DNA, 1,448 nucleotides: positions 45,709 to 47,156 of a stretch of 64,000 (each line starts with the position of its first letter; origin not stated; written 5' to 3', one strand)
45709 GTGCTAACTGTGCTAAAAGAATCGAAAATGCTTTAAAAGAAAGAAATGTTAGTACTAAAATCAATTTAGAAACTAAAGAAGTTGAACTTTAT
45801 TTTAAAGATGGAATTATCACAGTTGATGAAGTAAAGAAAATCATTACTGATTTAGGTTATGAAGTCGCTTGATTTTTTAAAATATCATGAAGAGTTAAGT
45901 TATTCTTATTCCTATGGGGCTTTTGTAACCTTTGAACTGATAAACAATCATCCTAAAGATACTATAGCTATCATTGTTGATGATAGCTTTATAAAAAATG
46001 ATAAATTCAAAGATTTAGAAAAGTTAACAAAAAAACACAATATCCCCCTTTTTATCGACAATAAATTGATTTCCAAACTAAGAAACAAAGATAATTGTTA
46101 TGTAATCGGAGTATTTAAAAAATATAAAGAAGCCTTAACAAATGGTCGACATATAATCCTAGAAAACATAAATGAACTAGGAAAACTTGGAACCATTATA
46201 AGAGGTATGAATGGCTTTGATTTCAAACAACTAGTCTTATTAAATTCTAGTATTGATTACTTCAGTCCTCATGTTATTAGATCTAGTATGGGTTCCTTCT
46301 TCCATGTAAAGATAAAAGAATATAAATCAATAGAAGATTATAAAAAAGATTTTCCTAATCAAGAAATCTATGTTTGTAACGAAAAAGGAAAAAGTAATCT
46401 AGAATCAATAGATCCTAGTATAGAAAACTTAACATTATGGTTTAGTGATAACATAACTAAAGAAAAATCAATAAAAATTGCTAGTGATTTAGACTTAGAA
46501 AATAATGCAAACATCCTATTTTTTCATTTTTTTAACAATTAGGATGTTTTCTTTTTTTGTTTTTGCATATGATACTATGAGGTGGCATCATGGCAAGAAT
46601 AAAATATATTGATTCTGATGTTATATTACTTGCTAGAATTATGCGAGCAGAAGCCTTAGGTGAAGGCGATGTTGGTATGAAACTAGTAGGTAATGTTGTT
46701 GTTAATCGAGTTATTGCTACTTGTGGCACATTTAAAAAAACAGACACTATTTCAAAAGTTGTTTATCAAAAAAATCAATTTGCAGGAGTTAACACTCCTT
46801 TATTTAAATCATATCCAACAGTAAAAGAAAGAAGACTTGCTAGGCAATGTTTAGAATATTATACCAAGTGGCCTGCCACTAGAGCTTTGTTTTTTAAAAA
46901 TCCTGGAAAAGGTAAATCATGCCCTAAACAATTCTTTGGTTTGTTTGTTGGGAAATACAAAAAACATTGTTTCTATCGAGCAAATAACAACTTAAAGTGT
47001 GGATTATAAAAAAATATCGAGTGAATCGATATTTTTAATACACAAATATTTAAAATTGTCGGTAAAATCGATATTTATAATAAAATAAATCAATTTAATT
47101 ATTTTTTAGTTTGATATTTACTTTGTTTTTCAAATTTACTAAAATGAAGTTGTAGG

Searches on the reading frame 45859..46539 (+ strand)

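Call 46: search_protein_families(library=pfam, proteins=[window:45859-46539:+], max_evalue=0.001)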
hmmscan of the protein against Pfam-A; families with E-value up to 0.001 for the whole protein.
window:45859-46539:+ (227 aa): 1 family
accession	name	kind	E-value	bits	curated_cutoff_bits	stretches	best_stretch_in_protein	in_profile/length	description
PF00588.24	SpoU_methylase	-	1.4e-12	48.4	29.7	1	98-180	3-88/142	SpoU rRNA Methylase family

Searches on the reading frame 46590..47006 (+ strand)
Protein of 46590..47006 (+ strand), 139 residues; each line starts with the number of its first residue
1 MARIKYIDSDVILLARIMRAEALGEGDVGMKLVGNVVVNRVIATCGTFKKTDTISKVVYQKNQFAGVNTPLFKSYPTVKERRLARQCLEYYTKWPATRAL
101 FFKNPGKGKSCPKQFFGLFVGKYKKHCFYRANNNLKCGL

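Call 46: search_protein_families(library=pfam, proteins=[window:46590-47006:+], max_evalue=0.001)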
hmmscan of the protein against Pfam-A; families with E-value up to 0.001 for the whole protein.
window:46590-47006:+ (139 aa): 1 family
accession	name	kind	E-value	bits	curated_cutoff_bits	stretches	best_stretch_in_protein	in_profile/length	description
PF07486.17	Hydrolase_2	-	1.3e-16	61.5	27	1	24-129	1-100/100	Cell Wall Hydrolase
